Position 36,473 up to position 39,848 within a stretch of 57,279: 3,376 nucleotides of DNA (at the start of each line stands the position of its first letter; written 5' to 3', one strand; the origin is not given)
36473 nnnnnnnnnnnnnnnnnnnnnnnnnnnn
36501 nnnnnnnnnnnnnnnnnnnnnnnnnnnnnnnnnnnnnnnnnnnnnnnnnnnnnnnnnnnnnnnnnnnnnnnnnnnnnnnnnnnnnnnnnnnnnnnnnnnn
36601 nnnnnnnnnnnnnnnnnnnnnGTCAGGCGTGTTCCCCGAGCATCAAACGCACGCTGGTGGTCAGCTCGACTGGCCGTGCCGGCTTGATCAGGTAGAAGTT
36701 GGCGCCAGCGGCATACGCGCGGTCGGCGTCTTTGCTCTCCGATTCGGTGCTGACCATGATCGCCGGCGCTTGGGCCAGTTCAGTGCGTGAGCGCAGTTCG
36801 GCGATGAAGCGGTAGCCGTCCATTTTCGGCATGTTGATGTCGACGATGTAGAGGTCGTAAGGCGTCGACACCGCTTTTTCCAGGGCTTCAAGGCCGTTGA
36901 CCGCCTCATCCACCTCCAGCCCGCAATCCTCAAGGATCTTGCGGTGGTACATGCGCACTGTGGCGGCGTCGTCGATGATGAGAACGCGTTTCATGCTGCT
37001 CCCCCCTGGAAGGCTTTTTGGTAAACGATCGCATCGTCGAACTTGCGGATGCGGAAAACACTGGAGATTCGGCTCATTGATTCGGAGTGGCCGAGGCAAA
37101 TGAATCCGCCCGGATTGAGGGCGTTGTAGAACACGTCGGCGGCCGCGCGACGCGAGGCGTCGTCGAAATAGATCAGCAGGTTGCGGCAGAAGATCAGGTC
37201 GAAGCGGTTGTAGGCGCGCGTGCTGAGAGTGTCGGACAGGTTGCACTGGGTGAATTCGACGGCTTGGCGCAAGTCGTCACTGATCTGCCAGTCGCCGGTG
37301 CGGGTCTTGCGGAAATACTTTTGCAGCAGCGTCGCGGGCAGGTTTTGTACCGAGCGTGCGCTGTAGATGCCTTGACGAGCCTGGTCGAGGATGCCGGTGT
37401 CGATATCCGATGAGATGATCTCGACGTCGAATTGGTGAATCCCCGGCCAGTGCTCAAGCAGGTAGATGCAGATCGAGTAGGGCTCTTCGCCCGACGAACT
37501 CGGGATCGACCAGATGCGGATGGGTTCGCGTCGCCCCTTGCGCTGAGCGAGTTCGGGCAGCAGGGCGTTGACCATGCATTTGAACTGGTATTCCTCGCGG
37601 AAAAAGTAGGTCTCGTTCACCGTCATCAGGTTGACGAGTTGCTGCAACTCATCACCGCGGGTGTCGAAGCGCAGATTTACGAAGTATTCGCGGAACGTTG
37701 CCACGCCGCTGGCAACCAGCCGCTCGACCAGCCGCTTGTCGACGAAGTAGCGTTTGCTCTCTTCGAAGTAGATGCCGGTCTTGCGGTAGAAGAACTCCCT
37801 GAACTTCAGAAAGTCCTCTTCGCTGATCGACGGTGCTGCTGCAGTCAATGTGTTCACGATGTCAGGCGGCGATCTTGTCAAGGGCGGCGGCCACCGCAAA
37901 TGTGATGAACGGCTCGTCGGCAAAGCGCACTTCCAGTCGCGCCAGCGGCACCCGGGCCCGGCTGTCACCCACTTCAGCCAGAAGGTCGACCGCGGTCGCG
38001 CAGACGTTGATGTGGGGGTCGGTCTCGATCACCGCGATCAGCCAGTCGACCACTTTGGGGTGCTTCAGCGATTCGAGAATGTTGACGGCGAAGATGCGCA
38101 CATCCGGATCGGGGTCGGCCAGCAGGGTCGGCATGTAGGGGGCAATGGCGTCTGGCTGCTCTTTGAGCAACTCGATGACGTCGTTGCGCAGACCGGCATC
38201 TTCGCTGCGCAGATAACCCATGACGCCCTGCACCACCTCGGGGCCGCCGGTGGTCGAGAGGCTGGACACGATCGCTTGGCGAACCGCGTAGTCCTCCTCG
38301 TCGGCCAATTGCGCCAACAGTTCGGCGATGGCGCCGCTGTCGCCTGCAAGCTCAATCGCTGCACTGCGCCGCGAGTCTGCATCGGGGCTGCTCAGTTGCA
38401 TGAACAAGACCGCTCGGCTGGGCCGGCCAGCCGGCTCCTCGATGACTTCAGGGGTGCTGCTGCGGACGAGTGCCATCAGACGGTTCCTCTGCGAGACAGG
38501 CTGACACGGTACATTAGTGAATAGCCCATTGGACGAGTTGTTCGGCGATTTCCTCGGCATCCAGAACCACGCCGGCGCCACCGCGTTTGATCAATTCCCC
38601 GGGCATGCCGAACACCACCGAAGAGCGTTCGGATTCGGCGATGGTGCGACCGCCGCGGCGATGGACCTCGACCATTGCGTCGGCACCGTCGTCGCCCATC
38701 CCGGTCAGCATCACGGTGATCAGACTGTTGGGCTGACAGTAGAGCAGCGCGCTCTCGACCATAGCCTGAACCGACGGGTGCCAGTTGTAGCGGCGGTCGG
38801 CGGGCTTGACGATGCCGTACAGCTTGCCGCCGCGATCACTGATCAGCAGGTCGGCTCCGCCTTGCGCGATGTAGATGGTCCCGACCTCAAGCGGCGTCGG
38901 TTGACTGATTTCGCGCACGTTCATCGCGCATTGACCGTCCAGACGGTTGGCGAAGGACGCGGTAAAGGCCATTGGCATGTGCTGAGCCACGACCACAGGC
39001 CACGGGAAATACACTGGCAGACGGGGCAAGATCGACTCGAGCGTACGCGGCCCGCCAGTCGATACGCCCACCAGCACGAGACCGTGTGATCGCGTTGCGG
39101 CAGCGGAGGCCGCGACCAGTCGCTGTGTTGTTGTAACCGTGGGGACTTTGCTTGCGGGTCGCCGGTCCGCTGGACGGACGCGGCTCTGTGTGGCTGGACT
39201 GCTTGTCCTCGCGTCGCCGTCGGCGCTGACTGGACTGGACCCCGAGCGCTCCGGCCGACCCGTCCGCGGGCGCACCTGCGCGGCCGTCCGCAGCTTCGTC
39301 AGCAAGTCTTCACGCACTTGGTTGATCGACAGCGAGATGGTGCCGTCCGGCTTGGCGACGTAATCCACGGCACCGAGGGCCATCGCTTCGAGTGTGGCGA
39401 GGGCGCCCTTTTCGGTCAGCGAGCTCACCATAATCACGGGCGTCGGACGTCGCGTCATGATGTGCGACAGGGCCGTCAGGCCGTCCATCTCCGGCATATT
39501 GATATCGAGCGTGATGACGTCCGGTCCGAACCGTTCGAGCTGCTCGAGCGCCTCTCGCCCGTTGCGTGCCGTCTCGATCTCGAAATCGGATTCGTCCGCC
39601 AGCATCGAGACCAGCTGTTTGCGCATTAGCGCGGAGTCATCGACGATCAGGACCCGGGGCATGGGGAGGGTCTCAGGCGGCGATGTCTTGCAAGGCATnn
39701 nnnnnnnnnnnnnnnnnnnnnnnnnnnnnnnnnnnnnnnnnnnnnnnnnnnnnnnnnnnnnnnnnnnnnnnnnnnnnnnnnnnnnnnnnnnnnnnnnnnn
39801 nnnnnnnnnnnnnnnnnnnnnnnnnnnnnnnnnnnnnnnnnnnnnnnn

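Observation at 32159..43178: Ten-gene F9-like chemosensory operon syntenic with Vibrio cholerae chemotaxis cluster I (function unknown)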

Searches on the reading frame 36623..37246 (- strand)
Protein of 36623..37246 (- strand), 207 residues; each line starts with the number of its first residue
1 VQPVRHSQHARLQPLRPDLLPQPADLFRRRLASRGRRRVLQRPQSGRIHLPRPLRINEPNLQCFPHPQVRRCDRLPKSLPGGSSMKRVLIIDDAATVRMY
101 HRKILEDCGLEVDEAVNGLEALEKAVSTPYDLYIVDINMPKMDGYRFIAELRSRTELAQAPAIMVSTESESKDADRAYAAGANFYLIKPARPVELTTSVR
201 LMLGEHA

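Call 4: search_protein_families(library=pfam, proteins=[window:36623-37246:-], max_evalue=0.01)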
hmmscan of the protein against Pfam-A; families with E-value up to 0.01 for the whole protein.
window:36623-37246:- (207 aa): 1 family
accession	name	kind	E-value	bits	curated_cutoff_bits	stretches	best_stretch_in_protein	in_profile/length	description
PF00072.30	Response_reg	-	1.1e-26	93.6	30.2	1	88-199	1-110/111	Response regulator receiver domain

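Call 5: search_protein_families(library=ncbifam, proteins=[window:36623-37246:-], max_evalue=0.01)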
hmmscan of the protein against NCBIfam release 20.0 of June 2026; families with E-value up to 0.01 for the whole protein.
window:36623-37246:- (207 aa): 97 families (the best 25 are shown)
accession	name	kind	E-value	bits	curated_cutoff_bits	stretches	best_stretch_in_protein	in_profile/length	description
NF007901.0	PRK10610.1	equivalog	1.9e-18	66.9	189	1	87-191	7-112/129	chemotaxis response regulator CheY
TIGR01387.1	cztR_silR_copR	subfamily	2.2e-18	66.7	279.2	1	88-205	1-116/218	heavy metal response regulator transcription factor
NF047465.1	hybrid_HK_LvrA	exception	5.3e-17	61.1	1200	1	84-200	466-581/819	hybrid histidine kinase/response regulator LvrA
NF045944.1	ResRegRpaBCyano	equivalog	1.5e-16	60.5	330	1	89-203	1-112/229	response regulator transcription factor RpaB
NF007969.0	PRK10693.1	equivalog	2.3e-16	59.8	329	1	85-192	7-112/337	two-component system response regulator RssB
NF041733.1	resp_reg_CseB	equivalog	3.6e-16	59.2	350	1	87-203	2-115/228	two-component system response regulator CseB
NF011874.0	PRK15347.1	equivalog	8.4e-16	57.2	852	1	87-198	692-805/921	two component system sensor kinase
NF008567.0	PRK11517.1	equivalog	1.1e-15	57.7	353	1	87-206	2-118/223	response regulator transcription factor HprR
NF045505.1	RR_RssB_Pseudo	equivalog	1.8e-15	56.9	700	1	86-193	6-111/394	two-component system response regulator RssB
NF007135.0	PRK09581.1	equivalog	1.8e-15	56.7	474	1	86-200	3-117/457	PleD family two-component system response regulator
NF001965.0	PRK00742.1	subfamily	4.8e-15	55.6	293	1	86-192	4-111/357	chemotaxis-specific protein-glutamate methyltransferase CheB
NF008469.0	PRK11361.1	equivalog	5.4e-15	55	714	1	84-196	3-113/461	acetoacetate metabolism transcriptional regulator AtoC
NF007420.1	PRK09959.1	equivalog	1.2e-14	52.9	1995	1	87-190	960-1061/1197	acid-sensing system histidine kinase EvgS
NF012023.0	PRK15479.1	equivalog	1.3e-14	54.3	337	1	87-203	2-116/224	transcriptional regulator TctD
NF041866.1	EpsW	equivalog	2.7e-14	52.9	200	1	84-205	4-127/131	exopolysaccharide biosynthesis response regulator EpsW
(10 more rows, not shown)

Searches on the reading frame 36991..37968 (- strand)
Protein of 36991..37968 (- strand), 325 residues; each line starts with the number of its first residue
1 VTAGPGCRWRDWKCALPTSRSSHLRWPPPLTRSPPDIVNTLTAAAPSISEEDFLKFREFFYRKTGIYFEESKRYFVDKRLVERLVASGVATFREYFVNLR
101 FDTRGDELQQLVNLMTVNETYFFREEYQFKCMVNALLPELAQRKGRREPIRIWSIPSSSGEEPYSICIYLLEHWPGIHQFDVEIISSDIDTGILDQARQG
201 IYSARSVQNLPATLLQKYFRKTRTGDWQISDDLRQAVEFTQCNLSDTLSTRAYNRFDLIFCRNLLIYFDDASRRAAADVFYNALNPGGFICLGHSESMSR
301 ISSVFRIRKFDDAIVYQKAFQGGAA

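Call 4: search_protein_families(library=pfam, proteins=[window:36991-37968:-], max_evalue=0.01)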
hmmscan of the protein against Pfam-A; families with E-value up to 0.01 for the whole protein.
window:36991-37968:- (325 aa): 5 families
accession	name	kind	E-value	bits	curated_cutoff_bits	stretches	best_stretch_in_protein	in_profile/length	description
PF01739.24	CheR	-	7.2e-59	199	27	1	118-310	1-191/195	CheR methyltransferase, SAM binding domain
PF03705.20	CheR_N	-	5e-11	42.6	27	1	51-99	1-49/53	CheR methyltransferase, all-alpha domain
PF13649.12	Methyltransf_25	-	5.8e-05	24.1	27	1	236-288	47-97/97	Methyltransferase domain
PF08242.18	Methyltransf_12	-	0.00011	23.3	30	1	234-290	48-98/98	Methyltransferase domain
PF08241.18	Methyltransf_11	-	0.0054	17.8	21.2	0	235-291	43-94/95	Methyltransferase domain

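Call 5: search_protein_families(library=ncbifam, proteins=[window:36991-37968:-], max_evalue=0.01)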
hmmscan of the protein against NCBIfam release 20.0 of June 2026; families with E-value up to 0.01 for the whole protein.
window:36991-37968:- (325 aa): 1 family
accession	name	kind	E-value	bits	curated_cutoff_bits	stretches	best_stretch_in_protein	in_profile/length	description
NF007902.0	PRK10611.1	equivalog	4.4e-52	177.1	435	1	47-308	21-276/287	protein-glutamate O-methyltransferase CheR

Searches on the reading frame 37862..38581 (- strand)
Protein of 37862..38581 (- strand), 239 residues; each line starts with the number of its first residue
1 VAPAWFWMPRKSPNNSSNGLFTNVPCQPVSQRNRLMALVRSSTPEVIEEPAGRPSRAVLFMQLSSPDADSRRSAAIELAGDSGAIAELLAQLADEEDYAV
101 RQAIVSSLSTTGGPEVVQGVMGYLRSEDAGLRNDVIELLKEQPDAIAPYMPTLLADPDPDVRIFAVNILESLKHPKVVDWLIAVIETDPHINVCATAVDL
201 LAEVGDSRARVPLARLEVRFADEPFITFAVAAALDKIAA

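Call 4: search_protein_families(library=pfam, proteins=[window:37862-38581:-], max_evalue=0.01)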
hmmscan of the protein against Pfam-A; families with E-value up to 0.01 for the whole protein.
window:37862-38581:- (239 aa): 4 families
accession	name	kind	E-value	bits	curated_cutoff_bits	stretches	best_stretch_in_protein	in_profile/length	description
PF13646.12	HEAT_2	-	3.5e-24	85.3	27.7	2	151-216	6-70/88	HEAT repeats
PF02985.28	HEAT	-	2e-06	28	23.5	0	148-171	3-26/31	HEAT repeat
PF13513.12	HEAT_EZ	-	0.0017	19.2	27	0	140-171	23-54/55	HEAT-like repeat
PF18991.6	DUF5724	-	0.0084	14.6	25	1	88-175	466-554/1214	Family of unknown function (DUF5724)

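Call 5: search_protein_families(library=ncbifam, proteins=[window:37862-38581:-], max_evalue=0.01)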
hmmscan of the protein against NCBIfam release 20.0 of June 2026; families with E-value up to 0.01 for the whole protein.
window:37862-38581:- (239 aa): 4 families
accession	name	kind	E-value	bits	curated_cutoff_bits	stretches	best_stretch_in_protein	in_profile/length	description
NF045915.1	PhycobilmeDegNblB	equivalog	1.2e-07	31.4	300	1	120-237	6-126/214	phycobilisome degradation protein NblB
NF010374.0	PRK13800.1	equivalog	1.6e-05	23.4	1196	1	67-213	607-751/898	fumarate reductase/succinate dehydrogenase flavoprotein subunit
NF007244.0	PRK09687.1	equivalog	0.0062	15.9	275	0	153-228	202-274/285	putative lyase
NF058502.1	phyc_lyase_CpcE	equivalog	0.0099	15.4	330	0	71-149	59-133/260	C-phycocyanin alpha-cysteine-84 phycocyanobilin lyase subunit CpcE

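Call 29: find_homologous_proteins(query=window:37865-38476:-, max_evalue=0.001)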
Query window:37865-38476:- (204 aa): 1226 proteins with E <= 0.001 among 4170 candidates; the best 120 are listed.
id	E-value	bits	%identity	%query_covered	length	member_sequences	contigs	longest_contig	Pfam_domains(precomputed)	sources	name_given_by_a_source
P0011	9.7e-120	415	99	100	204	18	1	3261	PF13646.13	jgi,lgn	-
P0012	3.1e-96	339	81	100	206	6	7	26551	PF02985.29,PF13646.13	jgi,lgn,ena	-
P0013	9.3e-95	334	81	100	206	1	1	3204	PF13646.13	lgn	-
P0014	4.0e-94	332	79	100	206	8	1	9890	PF02985.29,PF13646.13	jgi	-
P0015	1.3e-93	330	79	100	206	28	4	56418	PF02985.29,PF13646.13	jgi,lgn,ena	-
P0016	3.6e-91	322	77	100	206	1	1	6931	PF02985.29,PF13646.13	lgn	-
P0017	2.7e-89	316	75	100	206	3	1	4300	PF02985.29,PF13646.13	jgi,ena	-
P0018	3.9e-88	312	76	100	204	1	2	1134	PF02985.29,PF13646.13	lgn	-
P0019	2.6e-71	257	80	75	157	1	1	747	PF02985.29,PF13646.13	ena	-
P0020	2.0e-65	238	67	88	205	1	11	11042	PF02985.29,PF13646.13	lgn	-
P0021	2.3e-65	238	67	88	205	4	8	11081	PF13646.13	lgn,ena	-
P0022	7.6e-63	230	67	88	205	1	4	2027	PF02985.29,PF03130.23,PF13646.13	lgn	-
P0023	2.0e-62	228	65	88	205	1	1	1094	PF02985.29,PF13646.13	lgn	-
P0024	5.2e-61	224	60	100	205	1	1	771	PF13513.13,PF13646.13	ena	-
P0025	1.1e-57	213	59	92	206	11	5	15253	PF02985.29,PF13646.13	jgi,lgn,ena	jgi:HEAT repeat protein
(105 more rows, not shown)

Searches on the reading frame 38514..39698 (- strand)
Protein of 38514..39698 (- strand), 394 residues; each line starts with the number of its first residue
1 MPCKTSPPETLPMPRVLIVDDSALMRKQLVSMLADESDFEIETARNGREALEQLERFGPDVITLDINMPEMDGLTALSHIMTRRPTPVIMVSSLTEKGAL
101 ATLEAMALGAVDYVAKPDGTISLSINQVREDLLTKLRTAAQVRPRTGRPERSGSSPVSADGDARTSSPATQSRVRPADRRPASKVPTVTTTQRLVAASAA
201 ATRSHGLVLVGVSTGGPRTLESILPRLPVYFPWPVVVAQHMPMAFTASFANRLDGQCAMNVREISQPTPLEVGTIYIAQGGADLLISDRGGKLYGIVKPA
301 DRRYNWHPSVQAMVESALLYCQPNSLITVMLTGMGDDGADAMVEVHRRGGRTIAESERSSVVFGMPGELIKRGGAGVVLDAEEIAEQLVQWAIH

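Call 4: search_protein_families(library=pfam, proteins=[window:38514-39698:-], max_evalue=0.01)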
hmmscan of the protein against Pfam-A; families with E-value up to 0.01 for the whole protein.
window:38514-39698:- (394 aa): 3 families
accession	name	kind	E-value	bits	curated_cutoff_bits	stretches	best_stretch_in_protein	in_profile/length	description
PF01339.22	CheB_methylest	-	2.7e-53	180.7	24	1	208-388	1-174/174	CheB methylesterase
PF00072.30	Response_reg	-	2.8e-25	89.1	30.2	1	16-117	1-100/111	Response regulator receiver domain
PF05226.16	CHASE2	-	0.0029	17.6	26.3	1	49-143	59-141/257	CHASE2 domain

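Call 5: search_protein_families(library=ncbifam, proteins=[window:38514-39698:-], max_evalue=0.01)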
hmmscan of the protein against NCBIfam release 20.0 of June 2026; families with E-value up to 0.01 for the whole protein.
window:38514-39698:- (394 aa): 95 families (the best 25 are shown)
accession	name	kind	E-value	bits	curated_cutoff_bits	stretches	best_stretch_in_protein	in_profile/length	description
NF001965.0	PRK00742.1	subfamily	2.7e-108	362.4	293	1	15-391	5-352/357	chemotaxis-specific protein-glutamate methyltransferase CheB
NF009206.0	PRK12555.1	subfamily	3.3e-89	299.2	342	1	15-391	2-335/340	chemotaxis-specific protein-glutamate methyltransferase CheB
NF008469.0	PRK11361.1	equivalog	9.5e-20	70.7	714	1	13-118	4-107/461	acetoacetate metabolism transcriptional regulator AtoC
NF041733.1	resp_reg_CseB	equivalog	9.8e-17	61.1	350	1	15-141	2-123/228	two-component system response regulator CseB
NF041367.1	CheY_Halo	equivalog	1.2e-16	61.1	200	1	16-117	1-100/114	chemotaxis protein CheY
NF007969.0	PRK10693.1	equivalog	1.4e-16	60.4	329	1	15-136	9-124/337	two-component system response regulator RssB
NF045505.1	RR_RssB_Pseudo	equivalog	2.1e-16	60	700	1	15-130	7-120/394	two-component system response regulator RssB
NF045944.1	ResRegRpaBCyano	equivalog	1.1e-15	57.7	330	1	17-118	1-99/229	response regulator transcription factor RpaB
NF007135.0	PRK09581.1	equivalog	1e-14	54.3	474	1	15-125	4-114/457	PleD family two-component system response regulator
NF040689.1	MtrAB_MtrA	equivalog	1.7e-14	53.7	300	1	16-129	1-110/219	MtrAB system response regulator MtrA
TIGR02875.1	spore_0_A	equivalog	1.8e-14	53.6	200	1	15-130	4-123/262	sporulation transcription factor Spo0A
NF007935.0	PRK10651.1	equivalog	3.5e-14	52.5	250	1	15-116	8-109/216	two-component system response regulator NarL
NF008677.0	PRK11697.1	equivalog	3.7e-14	52.7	246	1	15-130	3-117/238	two-component system response regulator BtsR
NF040534.1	resp_reg_YycF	equivalog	7.2e-14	51.6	340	1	15-135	2-118/231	response regulator YycF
NF052596.1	RR_EAL_PvrR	equivalog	1.4e-13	50.3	580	1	15-139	5-131/398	response regulator cyclic di-GMP phosphodiesterase PvrR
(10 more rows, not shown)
